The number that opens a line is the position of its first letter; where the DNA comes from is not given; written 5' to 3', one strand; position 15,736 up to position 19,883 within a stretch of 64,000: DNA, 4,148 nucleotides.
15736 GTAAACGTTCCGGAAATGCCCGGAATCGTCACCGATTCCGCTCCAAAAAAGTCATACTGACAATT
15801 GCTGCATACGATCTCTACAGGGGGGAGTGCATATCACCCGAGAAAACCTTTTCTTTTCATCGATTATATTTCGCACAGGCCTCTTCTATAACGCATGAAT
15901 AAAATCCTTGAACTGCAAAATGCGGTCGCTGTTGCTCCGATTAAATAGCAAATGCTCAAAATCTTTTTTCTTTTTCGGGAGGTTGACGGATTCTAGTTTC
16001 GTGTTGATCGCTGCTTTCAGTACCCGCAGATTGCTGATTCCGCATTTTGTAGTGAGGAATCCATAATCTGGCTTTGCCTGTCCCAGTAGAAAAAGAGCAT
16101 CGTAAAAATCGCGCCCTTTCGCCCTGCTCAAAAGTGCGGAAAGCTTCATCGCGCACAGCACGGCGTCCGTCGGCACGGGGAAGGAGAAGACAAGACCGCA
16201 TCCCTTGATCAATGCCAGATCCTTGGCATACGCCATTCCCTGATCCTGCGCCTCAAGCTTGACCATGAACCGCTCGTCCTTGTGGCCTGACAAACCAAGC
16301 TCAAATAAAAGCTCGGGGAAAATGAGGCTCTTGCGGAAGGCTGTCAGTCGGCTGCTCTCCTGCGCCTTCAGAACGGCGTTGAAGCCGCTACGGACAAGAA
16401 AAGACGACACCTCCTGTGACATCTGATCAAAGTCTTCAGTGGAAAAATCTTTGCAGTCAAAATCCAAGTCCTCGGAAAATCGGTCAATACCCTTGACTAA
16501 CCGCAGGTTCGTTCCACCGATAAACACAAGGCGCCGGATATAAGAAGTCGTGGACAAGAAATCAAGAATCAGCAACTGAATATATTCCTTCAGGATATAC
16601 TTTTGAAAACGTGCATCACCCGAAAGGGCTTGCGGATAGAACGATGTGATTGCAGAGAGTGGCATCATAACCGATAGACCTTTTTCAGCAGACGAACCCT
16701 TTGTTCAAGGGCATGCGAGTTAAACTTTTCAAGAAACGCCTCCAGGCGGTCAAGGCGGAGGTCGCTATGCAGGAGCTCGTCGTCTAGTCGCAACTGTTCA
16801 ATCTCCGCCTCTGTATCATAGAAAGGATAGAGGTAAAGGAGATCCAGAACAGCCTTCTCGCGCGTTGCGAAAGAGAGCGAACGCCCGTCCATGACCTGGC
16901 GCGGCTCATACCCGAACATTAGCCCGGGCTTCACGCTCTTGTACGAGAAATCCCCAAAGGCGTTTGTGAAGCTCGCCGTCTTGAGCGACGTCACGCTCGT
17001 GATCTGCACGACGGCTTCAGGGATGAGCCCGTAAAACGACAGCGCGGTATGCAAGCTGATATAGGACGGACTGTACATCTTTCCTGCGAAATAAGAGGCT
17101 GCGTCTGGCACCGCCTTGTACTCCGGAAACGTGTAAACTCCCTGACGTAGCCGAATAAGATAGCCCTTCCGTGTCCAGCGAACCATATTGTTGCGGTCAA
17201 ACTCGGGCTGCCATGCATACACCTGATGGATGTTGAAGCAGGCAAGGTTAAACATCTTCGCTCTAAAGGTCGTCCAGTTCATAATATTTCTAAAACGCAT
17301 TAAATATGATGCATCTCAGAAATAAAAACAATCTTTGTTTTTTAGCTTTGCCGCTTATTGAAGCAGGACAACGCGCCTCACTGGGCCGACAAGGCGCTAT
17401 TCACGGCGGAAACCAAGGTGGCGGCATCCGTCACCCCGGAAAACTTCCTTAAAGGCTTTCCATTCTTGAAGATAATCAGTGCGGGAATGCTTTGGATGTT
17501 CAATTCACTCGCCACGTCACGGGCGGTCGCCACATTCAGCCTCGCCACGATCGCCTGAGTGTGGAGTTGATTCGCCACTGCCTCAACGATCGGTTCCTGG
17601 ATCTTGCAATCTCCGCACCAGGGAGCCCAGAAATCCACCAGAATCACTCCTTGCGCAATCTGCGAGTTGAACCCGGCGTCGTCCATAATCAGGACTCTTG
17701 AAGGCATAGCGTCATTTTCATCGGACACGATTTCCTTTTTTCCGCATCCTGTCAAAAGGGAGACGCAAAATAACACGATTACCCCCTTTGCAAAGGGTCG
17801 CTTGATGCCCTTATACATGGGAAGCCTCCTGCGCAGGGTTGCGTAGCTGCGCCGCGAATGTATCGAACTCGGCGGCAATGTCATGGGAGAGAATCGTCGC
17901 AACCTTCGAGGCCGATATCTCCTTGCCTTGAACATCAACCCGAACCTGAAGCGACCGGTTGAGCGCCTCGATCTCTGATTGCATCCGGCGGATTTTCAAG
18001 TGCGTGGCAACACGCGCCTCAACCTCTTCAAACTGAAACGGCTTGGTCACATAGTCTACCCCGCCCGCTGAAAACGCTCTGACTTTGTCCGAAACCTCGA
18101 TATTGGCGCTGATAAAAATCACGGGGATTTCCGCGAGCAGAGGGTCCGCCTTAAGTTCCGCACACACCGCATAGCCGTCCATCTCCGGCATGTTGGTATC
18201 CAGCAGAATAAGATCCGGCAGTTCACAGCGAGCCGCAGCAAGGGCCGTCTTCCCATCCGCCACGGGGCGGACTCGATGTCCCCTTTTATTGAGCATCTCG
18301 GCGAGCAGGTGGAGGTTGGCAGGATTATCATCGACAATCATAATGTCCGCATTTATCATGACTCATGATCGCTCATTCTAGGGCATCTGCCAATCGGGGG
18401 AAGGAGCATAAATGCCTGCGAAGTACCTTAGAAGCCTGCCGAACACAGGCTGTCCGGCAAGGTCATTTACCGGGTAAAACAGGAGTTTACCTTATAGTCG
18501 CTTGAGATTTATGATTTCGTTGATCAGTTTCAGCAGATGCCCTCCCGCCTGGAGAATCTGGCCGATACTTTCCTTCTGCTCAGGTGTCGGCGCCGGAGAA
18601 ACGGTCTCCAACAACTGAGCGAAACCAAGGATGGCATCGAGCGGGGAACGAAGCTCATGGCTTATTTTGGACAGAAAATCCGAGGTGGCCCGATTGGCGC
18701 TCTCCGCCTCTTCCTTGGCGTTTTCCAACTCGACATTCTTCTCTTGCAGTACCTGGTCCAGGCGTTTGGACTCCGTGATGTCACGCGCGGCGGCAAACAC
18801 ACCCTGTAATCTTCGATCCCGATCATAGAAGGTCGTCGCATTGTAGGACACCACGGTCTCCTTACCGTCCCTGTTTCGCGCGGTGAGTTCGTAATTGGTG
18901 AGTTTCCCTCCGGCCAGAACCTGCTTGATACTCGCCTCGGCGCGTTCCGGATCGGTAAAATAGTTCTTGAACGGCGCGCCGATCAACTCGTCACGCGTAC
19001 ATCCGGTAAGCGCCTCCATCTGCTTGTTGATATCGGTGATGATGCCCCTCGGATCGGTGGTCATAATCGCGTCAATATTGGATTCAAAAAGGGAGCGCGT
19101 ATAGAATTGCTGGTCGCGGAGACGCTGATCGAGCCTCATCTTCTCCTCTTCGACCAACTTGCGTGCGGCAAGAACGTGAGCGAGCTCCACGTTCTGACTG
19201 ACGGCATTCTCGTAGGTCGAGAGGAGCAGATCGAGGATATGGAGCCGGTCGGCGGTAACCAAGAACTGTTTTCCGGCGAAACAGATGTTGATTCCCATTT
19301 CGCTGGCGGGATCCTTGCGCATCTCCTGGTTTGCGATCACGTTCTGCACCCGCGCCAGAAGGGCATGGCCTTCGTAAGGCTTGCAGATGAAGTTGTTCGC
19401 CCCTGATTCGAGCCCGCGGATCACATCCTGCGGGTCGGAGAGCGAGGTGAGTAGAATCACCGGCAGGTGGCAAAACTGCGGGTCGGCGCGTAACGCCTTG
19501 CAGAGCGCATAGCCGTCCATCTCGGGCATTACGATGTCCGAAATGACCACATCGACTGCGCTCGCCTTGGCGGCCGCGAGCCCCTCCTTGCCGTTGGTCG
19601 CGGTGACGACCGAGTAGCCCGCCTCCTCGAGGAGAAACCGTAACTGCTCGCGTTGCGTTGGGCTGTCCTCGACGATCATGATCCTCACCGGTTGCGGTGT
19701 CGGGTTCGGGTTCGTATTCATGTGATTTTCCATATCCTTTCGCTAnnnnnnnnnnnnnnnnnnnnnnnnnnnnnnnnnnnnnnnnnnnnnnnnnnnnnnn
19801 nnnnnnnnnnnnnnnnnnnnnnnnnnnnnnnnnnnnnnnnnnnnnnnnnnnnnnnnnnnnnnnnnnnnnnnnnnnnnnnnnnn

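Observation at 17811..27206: Wsp-like alternative chemosensory operon whose terminal output genes are truncated paralogues of a second signalling locus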

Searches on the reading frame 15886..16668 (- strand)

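Call 4: search_protein_families(library=pfam, proteins=[window:15886-16668:-], max_evalue=0.01)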
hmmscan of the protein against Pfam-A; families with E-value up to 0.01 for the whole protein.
window:15886-16668:- (260 aa): 1 family
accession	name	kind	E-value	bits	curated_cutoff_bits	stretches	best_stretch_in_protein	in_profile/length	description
PF08843.17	AbiEii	-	8.1e-16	59.1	22.5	1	38-198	6-171/238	Nucleotidyl transferase AbiEii toxin, Type IV TA system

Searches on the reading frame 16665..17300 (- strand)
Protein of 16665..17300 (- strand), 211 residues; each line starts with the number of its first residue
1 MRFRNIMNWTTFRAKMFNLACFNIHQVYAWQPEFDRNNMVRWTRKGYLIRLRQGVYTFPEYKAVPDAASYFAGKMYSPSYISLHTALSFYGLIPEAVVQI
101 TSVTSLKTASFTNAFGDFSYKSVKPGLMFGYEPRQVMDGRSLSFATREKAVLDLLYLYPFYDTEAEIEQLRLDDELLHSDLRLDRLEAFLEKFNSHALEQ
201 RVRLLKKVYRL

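Call 3: search_protein_families(library=pfam, proteins=[window:16665-17300:-], max_evalue=0.01)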
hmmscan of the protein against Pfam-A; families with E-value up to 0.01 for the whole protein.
window:16665-17300:- (211 aa): 1 family
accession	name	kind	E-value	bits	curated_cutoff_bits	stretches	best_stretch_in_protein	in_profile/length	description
PF13338.12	AbiEi_4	-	0.0059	17.1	25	0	41-59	31-49/49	Transcriptional regulator, AbiEi antitoxin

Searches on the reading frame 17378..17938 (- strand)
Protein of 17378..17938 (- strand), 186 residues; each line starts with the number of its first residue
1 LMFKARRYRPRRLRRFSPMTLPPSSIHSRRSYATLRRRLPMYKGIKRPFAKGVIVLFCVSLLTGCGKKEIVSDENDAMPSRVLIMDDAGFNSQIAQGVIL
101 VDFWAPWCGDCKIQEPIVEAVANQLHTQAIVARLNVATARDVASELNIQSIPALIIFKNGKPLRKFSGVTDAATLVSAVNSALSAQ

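Call 3: search_protein_families(library=pfam, proteins=[window:17378-17938:-], max_evalue=0.01)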
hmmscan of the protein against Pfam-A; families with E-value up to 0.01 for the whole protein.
window:17378-17938:- (186 aa): 6 families
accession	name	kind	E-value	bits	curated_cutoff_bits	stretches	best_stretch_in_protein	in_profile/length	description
PF00085.26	Thioredoxin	-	1.8e-24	86.2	23.5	1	82-180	2-102/103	Thioredoxin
PF13098.12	Thioredoxin_2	-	4.1e-05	24.3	27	1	99-175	8-100/104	Thioredoxin-like domain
PF13905.12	Thioredoxin_8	-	0.00042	21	27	0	98-126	3-31/94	Thioredoxin-like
PF14595.12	Thioredoxin_9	-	0.00059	20.2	25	1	103-159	48-106/129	Thioredoxin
PF13728.12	TraF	-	0.0027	18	23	1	93-161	126-203/224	F plasmid transfer operon protein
PF04756.19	OST3_OST6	-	0.0033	17.3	27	0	108-161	46-107/294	OST3 / OST6 family, transporter family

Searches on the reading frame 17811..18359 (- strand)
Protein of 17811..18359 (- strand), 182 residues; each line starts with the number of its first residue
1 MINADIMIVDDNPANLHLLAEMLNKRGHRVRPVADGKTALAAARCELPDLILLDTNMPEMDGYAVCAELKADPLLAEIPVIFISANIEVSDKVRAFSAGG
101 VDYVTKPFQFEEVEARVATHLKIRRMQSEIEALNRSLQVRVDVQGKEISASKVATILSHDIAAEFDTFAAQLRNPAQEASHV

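Call 3: search_protein_families(library=pfam, proteins=[window:17811-18359:-], max_evalue=0.01)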
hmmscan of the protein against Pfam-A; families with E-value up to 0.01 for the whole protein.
window:17811-18359:- (182 aa): 1 family
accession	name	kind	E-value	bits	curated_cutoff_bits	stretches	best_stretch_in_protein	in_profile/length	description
PF00072.30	Response_reg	-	2.2e-29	102.3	30.2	1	6-117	1-110/111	Response regulator receiver domain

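Call 19: list_cluster_members(proteins=[P0001, window:17811-18359:-, window:19746-20792:-])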
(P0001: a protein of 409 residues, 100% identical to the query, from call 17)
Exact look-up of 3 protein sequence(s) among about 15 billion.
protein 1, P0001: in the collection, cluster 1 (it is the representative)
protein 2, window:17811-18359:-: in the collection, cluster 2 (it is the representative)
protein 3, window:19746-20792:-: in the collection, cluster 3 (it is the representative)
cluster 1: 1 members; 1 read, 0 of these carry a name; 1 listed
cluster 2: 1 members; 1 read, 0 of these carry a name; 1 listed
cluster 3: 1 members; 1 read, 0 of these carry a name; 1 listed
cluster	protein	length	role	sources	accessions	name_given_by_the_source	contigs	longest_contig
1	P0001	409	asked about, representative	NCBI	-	-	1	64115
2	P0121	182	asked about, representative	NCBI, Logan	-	-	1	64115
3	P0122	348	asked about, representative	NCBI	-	-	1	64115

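Call 38: search_protein_families(library=ncbifam, proteins=[window:17811-18359:-], max_evalue=0.00001)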
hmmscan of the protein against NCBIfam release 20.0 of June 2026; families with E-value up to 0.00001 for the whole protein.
window:17811-18359:- (182 aa): 91 families (the best 25 are shown)
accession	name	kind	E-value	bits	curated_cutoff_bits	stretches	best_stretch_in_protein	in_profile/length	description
NF007135.0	PRK09581.1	equivalog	1.6e-30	106.4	474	1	3-147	2-145/457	PleD family two-component system response regulator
NF045944.1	ResRegRpaBCyano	equivalog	1.1e-28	100.2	330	1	7-144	1-134/229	response regulator transcription factor RpaB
TIGR02154.1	PhoB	equivalog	4.8e-28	98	296.2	1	4-152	3-150/226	phosphate regulon transcriptional regulator PhoB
NF040689.1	MtrAB_MtrA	equivalog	1.2e-27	96.7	300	1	6-177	1-164/219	MtrAB system response regulator MtrA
NF008469.0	PRK11361.1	equivalog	9.4e-26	90.5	714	1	5-145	6-144/461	acetoacetate metabolism transcriptional regulator AtoC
NF008296.0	PRK11083.1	equivalog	5.5e-25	88.1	273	1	3-175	3-169/228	two-component system response regulator CreB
NF053854.1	RespRegPhoBBctds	equivalog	1e-23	83.9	270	1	6-150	1-142/225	two-component system response regulator PhoB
NF033120.0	vanR_FM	exception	6.2e-23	81.6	460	1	3-153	3-147/231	vancomycin resistance response regulator transcription factor, VanR-F/VanR-M family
TIGR01387.1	cztR_silR_copR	subfamily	9.4e-23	81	279.2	1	6-152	1-143/218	heavy metal response regulator transcription factor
NF008318.0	PRK11107.1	equivalog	3.8e-22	78.2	890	1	4-132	668-796/920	two-component sensor histidine kinase BarA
NF007982.1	PRK10710.1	equivalog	1.7e-21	76.8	380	1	4-143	8-142/235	envelope stress response regulator BaeR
NF040534.1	resp_reg_YycF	equivalog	1.8e-21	76.5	340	1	5-138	2-132/231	response regulator YycF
NF041733.1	resp_reg_CseB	equivalog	2.1e-21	76.4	350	1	5-131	2-125/228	two-component system response regulator CseB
NF011874.0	PRK15347.1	equivalog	8.8e-21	73.7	852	1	5-124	692-815/921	two component system sensor kinase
NF012023.0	PRK15479.1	equivalog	1.3e-20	73.9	337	1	6-130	3-123/224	transcriptional regulator TctD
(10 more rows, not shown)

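Call 53: find_homologous_proteins(query=window:17811-18359:-, max_evalue=1e-20)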
Query window:17811-18359:- (182 aa): 611 proteins with E <= 1e-20 among 863 candidates; the best 120 are listed.
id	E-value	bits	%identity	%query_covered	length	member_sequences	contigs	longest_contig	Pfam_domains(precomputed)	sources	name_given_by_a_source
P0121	6.8e-111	385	100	100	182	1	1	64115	PF00072.31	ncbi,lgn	-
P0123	4.4e-60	220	66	90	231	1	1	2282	PF00072.31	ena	-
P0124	6.3e-57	210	65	85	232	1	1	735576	PF00072.31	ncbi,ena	-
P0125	1.5e-53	199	59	93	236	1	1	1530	PF00512.32,PF00072.31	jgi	-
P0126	1.0e-51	193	64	85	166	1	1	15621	PF00072.31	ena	-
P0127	8.0e-51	190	63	83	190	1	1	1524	PF00072.31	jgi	jgi:DNA-binding response OmpR family regulator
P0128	1.6e-50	189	64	77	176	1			PF00072.31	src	-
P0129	3.8e-50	188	62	84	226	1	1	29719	PF00072.31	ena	-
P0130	8.0e-50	187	61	86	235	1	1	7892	PF00512.32,PF00072.31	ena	-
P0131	9.9e-50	187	57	94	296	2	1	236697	PF00512.32,PF00072.31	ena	-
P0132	3.4e-49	185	61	84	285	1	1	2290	PF01966.29,PF00072.31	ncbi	ncbi:MAG TPA: response regulator, partial [Polyangia bacterium]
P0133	4.8e-49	184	57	92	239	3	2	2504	PF00512.32,PF00072.31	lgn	-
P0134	6.4e-49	184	66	74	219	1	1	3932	PF00512.32,PF00072.31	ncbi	ncbi:MAG: response regulator, partial [bacterium]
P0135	1.0e-48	183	62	84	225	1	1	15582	PF00072.31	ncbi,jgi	jgi:putative two-component system response regulator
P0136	1.2e-48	183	66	75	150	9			PF00072.31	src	-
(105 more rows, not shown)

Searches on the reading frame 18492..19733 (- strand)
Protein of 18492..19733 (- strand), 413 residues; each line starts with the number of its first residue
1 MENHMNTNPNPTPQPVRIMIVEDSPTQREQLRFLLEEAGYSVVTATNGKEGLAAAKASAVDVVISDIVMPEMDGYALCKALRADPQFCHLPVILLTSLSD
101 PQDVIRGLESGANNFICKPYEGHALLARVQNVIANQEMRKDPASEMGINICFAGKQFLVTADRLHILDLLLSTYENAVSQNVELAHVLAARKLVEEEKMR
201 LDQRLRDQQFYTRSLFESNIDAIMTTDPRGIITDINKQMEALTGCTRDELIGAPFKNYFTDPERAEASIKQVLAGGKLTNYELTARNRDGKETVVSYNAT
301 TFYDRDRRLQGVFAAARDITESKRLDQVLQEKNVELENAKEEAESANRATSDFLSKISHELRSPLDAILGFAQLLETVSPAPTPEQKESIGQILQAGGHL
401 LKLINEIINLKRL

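Call 3: search_protein_families(library=pfam, proteins=[window:18492-19733:-], max_evalue=0.01)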
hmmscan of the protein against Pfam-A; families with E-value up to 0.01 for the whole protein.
window:18492-19733:- (413 aa): 8 families
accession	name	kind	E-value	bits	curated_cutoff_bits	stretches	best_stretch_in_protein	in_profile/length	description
PF00072.30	Response_reg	-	3e-29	101.9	30.2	1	18-130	1-111/111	Response regulator receiver domain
PF13426.13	PAS_9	-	1.9e-14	54.2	27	1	221-321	2-103/103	PAS domain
PF00512.31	HisKA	-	2.4e-14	53.5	26.9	1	351-413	3-63/66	His Kinase A (phospho-acceptor) domain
PF00989.32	PAS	-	1.7e-13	51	22.6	1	213-319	4-113/113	PAS fold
PF08448.16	PAS_4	-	3.7e-13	50.1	23.1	1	216-324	1-110/110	PAS fold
PF08447.18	PAS_3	-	2.2e-05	25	25.6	1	233-310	2-83/89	PAS fold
PF13188.13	PAS_8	-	3e-05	24.2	21.8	1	213-261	4-49/65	PAS domain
PF24820.1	Diguanyl_cycl_sensor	-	6e-05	23.4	28.1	1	220-301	6-85/109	Diguanylate cyclase-like sensor domain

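Call 15: find_encoding_contigs(protein=window:18492-19733:-, flank=10000, max_places=6)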
Protein window:18492-19733:- (413 aa): no gene with exactly this product is on record in the collection.

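Call 17: find_homologous_proteins(query=window:18492-19733:-, max_evalue=1e-10)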
Query window:18492-19733:- (413 aa): 8000 proteins with E <= 1e-10 among 8000 candidates; the best 120 are listed.
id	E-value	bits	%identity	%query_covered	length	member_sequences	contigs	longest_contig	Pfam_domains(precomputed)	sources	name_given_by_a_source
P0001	5.4e-265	896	100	99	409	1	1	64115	PF08447.19,PF13426.14,PF13188.14,PF08448.17,PF00512.32,PF00989.32,PF00072.31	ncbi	-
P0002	2.4e-202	690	-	-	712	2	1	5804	PF08447.19,PF13426.14,PF13188.14,PF24820.2,PF09114.18,PF08448.17,PF27123.1,PF00989.32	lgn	-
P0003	9.5e-191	652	-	-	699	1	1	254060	PF08447.19,PF13426.14,PF13188.14,PF24820.2,PF09114.18,PF08448.17,PF16845.12,PF00989.32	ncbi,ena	-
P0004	3.1e-165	568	-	-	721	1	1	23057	PF08447.19,PF13426.14,PF13188.14,PF24820.2,PF08448.17,PF00512.32,PF00989.32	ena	-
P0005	2.9e-163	561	-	-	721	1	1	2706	PF08447.19,PF13426.14,PF13188.14,PF24820.2,PF08448.17,PF02518.32,PF00512.32,PF00989.32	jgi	jgi:PAS domain S-box-containing protein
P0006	7.5e-163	560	-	-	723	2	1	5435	PF08447.19,PF13426.14,PF13188.14,PF24820.2,PF08448.17,PF02518.32,PF00512.32,PF00989.32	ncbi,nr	ncbi:MAG: PAS domain S-box protein [Pseudomonadota bacterium]|nr:PAS domain S-box protein [Pseudomon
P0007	6.5e-156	537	-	-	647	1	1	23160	PF08447.19,PF13426.14,PF13188.14,PF24820.2,PF08448.17,PF02518.32,PF00512.32,PF00989.32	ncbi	-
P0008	1.3e-154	533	-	-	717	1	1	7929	PF08447.19,PF13426.14,PF13188.14,PF24820.2,PF08448.17,PF02518.32,PF00512.32,PF00989.32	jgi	jgi:PAS domain S-box-containing protein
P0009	2.3e-153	529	-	-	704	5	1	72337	PF08447.19,PF13426.14,PF13188.14,PF24820.2,PF08448.17,PF02518.32,PF00512.32,PF00989.32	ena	-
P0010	4.0e-152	525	55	96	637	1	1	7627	PF13426.14,PF08448.17,PF00512.32,PF00989.32,PF00072.31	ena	-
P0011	3.1e-151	522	52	96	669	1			PF13426.14,PF08448.17,PF00512.32,PF00989.32,PF03709.22,PF00072.31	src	-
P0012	9.5e-149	513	65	56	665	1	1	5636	PF08447.19,PF13426.14,PF13188.14,PF24820.2,PF08448.17,PF02518.32,PF00512.32,PF00989.32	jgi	-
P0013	1.2e-147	510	-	-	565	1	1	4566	PF08447.19,PF13426.14,PF13188.14,PF24820.2,PF09114.18,PF08448.17,PF00989.32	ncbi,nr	ncbi:MAG: PAS domain S-box protein, partial [Massilia sp.]|nr:PAS domain S-box protein [Massilia sp.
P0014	3.5e-143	495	52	96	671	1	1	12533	PF13426.14,PF08448.17,PF00512.32,PF00989.32,PF00072.31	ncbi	ncbi:MAG TPA: response regulator [Polyangiales bacterium]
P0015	9.5e-143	494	57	96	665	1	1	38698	PF13426.14,PF08448.17,PF00512.32,PF00989.32,PF00072.31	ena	-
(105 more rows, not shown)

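Call 38: search_protein_families(library=ncbifam, proteins=[window:18492-19733:-], max_evalue=0.00001)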
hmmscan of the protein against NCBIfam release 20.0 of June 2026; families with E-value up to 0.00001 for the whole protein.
window:18492-19733:- (413 aa): 109 families (the best 25 are shown)
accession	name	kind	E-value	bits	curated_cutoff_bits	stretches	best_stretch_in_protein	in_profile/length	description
NF008302.0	PRK11091.1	equivalog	6.8e-35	120.5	838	2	189-412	132-343/779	aerobic respiration two-component sensor histidine kinase ArcB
NF007135.0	PRK09581.1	equivalog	2.3e-34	119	474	1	17-133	4-120/457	PleD family two-component system response regulator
NF008318.0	PRK11107.1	equivalog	7.4e-33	113.6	890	2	5-140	657-792/920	two-component sensor histidine kinase BarA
NF011874.0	PRK15347.1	equivalog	3.6e-32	111.4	852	2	6-188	681-867/921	two component system sensor kinase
NF038297.2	hybrid_HK_HrmK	equivalog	3.3e-30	105.3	725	2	324-411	210-297/607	hybrid histidine kinase/response regulator HrmK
NF041733.1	resp_reg_CseB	equivalog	3.6e-28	98.5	350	1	17-142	2-124/228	two-component system response regulator CseB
TIGR02956.1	TMAO_torS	equivalog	6.2e-28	97.4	676.5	2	323-409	437-521/967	TMAO reductase system sensor histidine kinase/response regulator TorS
TIGR02154.1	PhoB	equivalog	2.2e-27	95.8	296.2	1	17-137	4-124/226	phosphate regulon transcriptional regulator PhoB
NF045944.1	ResRegRpaBCyano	equivalog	2.7e-27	95.6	330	1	19-144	1-123/229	response regulator transcription factor RpaB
NF008099.0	PRK10841.1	equivalog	5.3e-27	94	920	2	14-127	823-934/949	two-component system sensor histidine kinase RcsC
NF040689.1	MtrAB_MtrA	equivalog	2.8e-26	92.2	300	1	18-150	1-131/219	MtrAB system response regulator MtrA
TIGR01387.1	cztR_silR_copR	subfamily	4.8e-25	88.5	279.2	1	18-142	1-123/218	heavy metal response regulator transcription factor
NF041947.1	LuxQ_Vibrio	equivalog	7.3e-25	87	1200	1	203-412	342-532/843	quorum-sensing autoinducer 2 sensor kinase/phosphatase LuxQ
NF053854.1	RespRegPhoBBctds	equivalog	1e-24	87.1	270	1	18-143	1-125/225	two-component system response regulator PhoB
NF008296.0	PRK11083.1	equivalog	1.5e-23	83.5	273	1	16-146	4-131/228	two-component system response regulator CreB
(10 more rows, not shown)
